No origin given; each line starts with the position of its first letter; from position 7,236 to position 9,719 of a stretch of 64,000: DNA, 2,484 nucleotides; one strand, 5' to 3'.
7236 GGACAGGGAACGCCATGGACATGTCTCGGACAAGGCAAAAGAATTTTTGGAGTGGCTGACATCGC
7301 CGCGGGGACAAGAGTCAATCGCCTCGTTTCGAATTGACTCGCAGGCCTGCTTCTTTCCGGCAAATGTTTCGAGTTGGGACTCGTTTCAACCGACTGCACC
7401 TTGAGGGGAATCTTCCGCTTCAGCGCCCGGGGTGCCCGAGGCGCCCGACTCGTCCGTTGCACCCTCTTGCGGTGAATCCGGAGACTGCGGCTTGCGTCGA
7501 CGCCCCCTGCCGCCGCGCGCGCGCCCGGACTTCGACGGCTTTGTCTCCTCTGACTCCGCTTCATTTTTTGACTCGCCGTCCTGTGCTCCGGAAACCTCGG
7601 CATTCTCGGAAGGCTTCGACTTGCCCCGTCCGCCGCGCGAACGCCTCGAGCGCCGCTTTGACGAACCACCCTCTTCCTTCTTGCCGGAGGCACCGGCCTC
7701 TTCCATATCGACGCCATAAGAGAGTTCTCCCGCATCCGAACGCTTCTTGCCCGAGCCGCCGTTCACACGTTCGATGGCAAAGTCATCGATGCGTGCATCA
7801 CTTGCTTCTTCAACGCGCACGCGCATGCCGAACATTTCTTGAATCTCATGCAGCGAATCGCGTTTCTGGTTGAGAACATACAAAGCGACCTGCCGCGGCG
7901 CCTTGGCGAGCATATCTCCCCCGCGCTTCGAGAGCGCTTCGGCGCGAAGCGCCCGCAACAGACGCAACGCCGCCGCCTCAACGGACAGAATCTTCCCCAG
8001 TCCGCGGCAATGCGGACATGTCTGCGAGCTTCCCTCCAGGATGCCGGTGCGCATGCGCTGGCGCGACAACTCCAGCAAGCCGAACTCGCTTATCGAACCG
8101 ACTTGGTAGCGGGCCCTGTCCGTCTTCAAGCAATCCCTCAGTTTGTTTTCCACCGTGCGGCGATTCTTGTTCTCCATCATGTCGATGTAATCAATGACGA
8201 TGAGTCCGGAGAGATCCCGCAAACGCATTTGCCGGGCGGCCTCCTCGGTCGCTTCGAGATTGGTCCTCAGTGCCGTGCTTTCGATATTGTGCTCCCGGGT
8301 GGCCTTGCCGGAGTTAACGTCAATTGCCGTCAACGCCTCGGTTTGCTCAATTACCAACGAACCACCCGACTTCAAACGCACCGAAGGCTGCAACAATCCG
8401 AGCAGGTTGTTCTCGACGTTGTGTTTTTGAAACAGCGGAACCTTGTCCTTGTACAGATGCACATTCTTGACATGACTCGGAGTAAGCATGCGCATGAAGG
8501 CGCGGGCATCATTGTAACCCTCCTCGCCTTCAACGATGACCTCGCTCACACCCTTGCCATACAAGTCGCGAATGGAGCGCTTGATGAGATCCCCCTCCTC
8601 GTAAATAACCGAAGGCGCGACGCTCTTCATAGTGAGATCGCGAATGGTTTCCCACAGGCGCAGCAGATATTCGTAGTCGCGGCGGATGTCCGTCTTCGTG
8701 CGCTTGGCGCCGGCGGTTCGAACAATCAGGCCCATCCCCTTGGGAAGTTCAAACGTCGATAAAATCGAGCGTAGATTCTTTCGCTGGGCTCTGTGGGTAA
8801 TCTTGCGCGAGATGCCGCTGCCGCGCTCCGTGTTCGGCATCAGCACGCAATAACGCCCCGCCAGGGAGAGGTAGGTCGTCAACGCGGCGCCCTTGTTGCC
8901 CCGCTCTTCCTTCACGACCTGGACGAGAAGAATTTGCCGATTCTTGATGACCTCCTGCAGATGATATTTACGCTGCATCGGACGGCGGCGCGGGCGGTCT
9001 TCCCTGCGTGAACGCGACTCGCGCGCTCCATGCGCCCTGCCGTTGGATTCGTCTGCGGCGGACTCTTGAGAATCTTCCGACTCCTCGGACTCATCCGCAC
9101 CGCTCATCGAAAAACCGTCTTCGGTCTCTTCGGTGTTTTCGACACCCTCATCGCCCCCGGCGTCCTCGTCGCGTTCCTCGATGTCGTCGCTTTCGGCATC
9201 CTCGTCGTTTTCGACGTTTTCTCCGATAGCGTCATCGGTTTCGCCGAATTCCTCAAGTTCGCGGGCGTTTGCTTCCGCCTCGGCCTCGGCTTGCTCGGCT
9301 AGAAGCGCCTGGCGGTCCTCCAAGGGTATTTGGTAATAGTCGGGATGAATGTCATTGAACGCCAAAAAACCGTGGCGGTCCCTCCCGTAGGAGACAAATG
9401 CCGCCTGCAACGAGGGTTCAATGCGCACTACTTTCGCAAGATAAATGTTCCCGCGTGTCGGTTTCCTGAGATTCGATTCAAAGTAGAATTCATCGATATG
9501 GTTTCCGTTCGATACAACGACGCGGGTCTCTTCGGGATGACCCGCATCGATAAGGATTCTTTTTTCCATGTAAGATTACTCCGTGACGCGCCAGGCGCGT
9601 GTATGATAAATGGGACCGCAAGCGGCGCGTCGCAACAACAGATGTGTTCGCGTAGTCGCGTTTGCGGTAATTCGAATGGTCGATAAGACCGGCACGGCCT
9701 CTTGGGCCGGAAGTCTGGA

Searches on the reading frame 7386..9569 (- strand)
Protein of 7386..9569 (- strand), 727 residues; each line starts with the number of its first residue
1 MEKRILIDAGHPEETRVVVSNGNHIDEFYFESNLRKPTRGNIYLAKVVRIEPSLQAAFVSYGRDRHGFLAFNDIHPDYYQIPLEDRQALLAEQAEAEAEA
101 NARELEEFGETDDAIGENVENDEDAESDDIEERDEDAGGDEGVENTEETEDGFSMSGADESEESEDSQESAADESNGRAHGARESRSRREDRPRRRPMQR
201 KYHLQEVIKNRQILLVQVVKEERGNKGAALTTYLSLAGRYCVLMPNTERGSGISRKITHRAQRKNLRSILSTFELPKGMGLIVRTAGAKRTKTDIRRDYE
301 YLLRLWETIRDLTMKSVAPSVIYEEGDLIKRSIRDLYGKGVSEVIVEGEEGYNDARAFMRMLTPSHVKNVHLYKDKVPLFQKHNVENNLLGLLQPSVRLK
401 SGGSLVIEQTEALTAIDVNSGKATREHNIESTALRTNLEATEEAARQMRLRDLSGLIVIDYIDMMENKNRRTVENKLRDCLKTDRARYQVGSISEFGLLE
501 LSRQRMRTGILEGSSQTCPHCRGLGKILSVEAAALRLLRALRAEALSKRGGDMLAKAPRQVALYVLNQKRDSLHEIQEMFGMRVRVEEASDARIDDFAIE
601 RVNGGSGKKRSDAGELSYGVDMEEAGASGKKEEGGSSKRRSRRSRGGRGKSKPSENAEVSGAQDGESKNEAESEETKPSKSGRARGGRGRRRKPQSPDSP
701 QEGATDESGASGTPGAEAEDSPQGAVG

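Call 18: find_related_loci(query=window:7386-9569:-, collection=genome_contigs, flank=10000)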
Query window:7386-9569:- (727 aa) in genome_contigs; peptide patterns used: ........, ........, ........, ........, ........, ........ (x = any residue, [..] = any of these).
117 stretches matched a pattern; 2 encode a relative of the query (tblastn E <= 1e-3); 2 distinct loci.
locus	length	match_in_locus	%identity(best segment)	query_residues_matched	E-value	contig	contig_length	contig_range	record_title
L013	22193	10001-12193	84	1-727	0e+0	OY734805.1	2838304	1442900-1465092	MAG: Parvibaculaceae bacterium isolate 51e5c1c7-ca35-47dd-aac9-cafed5da93c6 genome assembly, chromosome: 1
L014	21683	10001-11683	53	3-601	0e+0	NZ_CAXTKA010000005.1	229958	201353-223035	MAG: uncultured Devosia sp. isolate public_SRR11456921_metawrap_bin.9 public_SRR11456921_metawrap_bin.9_5, whole genome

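Call 27: search_protein_families(library=pfam, proteins=[L013:20624-21595:-], max_evalue=10)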
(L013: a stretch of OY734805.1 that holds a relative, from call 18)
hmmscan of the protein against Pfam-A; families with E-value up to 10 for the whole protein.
L013:20624-21595:- (323 aa): 3 families
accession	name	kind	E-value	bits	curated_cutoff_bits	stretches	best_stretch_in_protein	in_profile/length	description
PF01298.24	TbpB_B_D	-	0.00058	20.8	26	1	288-322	87-125/126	C-lobe and N-lobe beta barrels of Tf-binding protein B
PF16323.11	DUF4959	-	0.14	12.9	32.9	1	103-133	48-78/106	Domain of unknown function (DUF4959)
PF21722.4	Gly_rich_2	-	5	7.5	24.3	1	21-199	20-202/226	Glycine-rich domain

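Call 35: search_protein_families(library=ncbifam, proteins=[L013:20624-21595:-], max_evalue=10)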
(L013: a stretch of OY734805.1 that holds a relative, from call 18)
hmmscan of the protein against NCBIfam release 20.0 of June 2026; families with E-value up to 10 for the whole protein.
L013:20624-21595:- (323 aa): 1 family
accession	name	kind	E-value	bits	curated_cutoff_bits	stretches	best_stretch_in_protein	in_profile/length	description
NF041636.1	slam_lipo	equivalog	0.0054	17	80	1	195-321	25-152/154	Slam-dependent surface lipoprotein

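Call 36: find_homologous_proteins(query=L013:20624-21595:-, max_evalue=0.001)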
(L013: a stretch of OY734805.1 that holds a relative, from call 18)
Query L013:20624-21595:- (323 aa): 54 proteins with E <= 0.001 among 5210 candidates.
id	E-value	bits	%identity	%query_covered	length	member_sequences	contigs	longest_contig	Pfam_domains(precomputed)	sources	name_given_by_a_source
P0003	8.0e-203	691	98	100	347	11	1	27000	-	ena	-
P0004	1.4e-129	450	69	100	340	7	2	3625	-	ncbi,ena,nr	ncbi:MAG: hypothetical protein OXE98_09970 [Hyphomicrobiales bacterium]|nr:hypothetical protein [Hyp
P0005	3.5e-126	439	66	98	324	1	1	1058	PF01298.25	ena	-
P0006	7.6e-101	356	55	98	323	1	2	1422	PF01298.25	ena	-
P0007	2.3e-90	321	54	95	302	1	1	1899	-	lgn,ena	-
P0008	1.1e-87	313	54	98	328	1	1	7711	-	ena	-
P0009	3.3e-84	301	58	81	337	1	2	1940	-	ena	-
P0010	4.9e-75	271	45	100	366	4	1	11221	-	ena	-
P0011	3.0e-69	252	44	100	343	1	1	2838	PF01298.25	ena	-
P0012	8.0e-68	247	49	86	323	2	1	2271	-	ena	-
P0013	8.9e-67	244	44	100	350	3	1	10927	PF01298.25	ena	-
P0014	3.4e-66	242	44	87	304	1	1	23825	PF01298.25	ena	-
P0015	1.8e-65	240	42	99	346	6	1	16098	PF01298.25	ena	-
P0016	2.7e-64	236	42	99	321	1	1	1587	-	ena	-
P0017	1.8e-63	233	41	99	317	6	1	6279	PF01298.25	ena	-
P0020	4.2e-52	196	35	86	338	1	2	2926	PF01298.25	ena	-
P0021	4.1e-51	193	39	98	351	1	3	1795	PF01298.25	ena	-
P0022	6.9e-51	192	39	98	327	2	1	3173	PF01298.25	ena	-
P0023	9.3e-51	191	38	91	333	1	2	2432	PF01298.25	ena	-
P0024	7.0e-50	188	39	97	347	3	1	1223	PF01298.25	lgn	-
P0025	1.1e-46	178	38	100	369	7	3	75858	PF01298.25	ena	-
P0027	4.2e-46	176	38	100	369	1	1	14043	PF01298.25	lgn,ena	-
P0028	4.6e-46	176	37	100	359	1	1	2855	PF01298.25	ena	-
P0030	2.3e-44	170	34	99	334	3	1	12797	PF01298.25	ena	-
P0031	3.1e-44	170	34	91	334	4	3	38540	PF01298.25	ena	-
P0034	5.3e-42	163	38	98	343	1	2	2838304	PF01298.25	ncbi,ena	-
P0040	3.1e-36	144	36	99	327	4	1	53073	PF01298.25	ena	-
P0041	2.4e-35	141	34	99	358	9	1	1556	PF01298.25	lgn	-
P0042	2.2e-34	138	35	85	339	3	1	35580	PF01298.25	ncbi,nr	ncbi:MAG: hypothetical protein OXF24_06980 [Hyphomicrobiales bacterium]|nr:hypothetical protein [Hyp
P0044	9.3e-30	122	31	90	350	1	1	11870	PF01298.25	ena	-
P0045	1.8e-24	105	31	83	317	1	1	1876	PF01298.25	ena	-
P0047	3.6e-18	84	32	84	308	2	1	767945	PF01298.25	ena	-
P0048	4.0e-18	84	33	84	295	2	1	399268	PF01298.25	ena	-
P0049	1.0e-13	70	32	80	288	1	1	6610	PF01298.25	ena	-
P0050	2.2e-13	69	28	79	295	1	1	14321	PF01298.25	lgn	-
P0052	3.9e-12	64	31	98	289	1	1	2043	PF01298.25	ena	-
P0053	4.3e-12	64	28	53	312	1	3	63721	PF01298.25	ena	-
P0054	5.4e-12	64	34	49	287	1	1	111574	PF01298.25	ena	-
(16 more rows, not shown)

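Call 39: search_solved_structures(query=A2, max_evalue=0.1)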
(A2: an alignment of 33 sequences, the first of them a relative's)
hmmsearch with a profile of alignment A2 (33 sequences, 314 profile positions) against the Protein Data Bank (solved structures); distinct sequences matched with E-value up to 0.1: 14.
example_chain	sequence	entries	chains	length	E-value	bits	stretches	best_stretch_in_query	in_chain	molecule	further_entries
3hol_A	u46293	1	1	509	0.00018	24.5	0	283-313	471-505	TbpB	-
4o4x_A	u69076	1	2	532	0.00035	23.5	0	283-313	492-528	TbpB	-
4o4u_A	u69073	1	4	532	0.00036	23.5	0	283-313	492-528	TbpB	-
7jrd_A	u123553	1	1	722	0.001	22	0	276-302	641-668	Lactoferrin-binding protein B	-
4o3w_A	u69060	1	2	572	0.0011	21.9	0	283-314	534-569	Transferrin binding protein B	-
3pqu_A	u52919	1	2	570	0.0011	21.9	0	283-314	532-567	Transferrin binding protein B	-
4qq1_A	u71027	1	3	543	0.014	18.2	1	277-313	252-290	Transferrin-binding protein 2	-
3pqs_A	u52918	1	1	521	0.015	18.2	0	283-314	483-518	transferrin-binding protein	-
4o3y_A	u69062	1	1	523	0.015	18.2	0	283-314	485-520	Outer membrane protein; transferrin-binding protein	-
4o49_A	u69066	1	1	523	0.015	18.2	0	283-314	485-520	Outer membrane protein; transferrin-binding protein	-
4o3z_A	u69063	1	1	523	0.015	18.1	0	283-314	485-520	Outer membrane protein; transferrin-binding protein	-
7u0u_A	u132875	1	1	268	0.041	16.7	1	11-60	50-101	Serine/threonine-protein phosphatase 2B catalytic subunit,AsfuA.00174.a.TQ11 + AsfuA.01011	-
7n88_A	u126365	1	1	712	0.06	16.2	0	276-303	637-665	Lactoferrin-binding protein B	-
4pfb_A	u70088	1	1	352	0.065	16.1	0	92-171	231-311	C4-dicarboxylate-binding protein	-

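Call 41: find_encoding_contigs(protein=P0003, flank=3000, max_places=10)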
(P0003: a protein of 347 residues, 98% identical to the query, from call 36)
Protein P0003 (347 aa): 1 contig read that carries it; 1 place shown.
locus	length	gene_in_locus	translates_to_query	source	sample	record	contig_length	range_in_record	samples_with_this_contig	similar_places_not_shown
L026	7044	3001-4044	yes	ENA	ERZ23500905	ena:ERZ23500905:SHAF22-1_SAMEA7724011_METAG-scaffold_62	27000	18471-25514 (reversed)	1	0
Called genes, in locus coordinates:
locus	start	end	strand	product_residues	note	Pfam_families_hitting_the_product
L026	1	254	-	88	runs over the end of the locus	-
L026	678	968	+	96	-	-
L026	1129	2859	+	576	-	PF11924:IAT_beta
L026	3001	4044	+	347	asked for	-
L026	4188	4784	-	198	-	PF01810:LysE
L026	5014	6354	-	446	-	PF13609:Porin_4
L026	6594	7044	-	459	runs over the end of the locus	PF13609:Porin_4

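Call 42: find_encoding_contigs(protein=P0034, flank=3000, max_places=4)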
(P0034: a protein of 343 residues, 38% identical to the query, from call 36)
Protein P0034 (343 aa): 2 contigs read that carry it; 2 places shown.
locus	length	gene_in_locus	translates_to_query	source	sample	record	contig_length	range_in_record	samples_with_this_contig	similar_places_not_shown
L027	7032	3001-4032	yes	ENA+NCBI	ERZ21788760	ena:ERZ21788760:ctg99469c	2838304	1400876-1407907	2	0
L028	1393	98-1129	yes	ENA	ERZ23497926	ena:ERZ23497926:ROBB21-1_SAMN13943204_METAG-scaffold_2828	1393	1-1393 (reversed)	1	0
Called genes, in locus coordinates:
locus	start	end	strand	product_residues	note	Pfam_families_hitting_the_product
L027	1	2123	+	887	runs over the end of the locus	PF01411:tRNA-synt_2c, PF07973:tRNA_SAD, PF02272:DHHA1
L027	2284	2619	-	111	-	-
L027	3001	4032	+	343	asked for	PF01298:TbpB_B_D (faint)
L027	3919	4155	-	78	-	-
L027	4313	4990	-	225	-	PF02586:SRAP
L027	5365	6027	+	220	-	PF00106:adh_short, PF01370:Epimerase, PF08659:KR (weak), PF13460:NAD_binding_10 (weak), PF13561:adh_short_C2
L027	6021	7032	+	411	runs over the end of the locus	PF00266:Aminotran_5, PF01053:Cys_Met_Meta_PP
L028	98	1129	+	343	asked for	PF01298:TbpB_B_D (faint)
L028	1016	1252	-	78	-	-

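Call 89: search_protein_families(library=pfam, proteins=[L013:506-3400:-, L026:1129-2859:+], max_evalue=0.01)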
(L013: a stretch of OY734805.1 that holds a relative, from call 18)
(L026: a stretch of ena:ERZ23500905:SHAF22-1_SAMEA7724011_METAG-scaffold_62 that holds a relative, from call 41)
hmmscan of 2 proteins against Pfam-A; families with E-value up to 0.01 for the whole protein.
L013:506-3400:- (964 aa): 0 families

L026:1129-2859:+ (576 aa): 1 family
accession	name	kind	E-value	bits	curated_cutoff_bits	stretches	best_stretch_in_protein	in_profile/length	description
PF11924.14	IAT_beta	-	1.6e-19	71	22.3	1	46-220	20-192/279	Inverse autotransporter, beta-domain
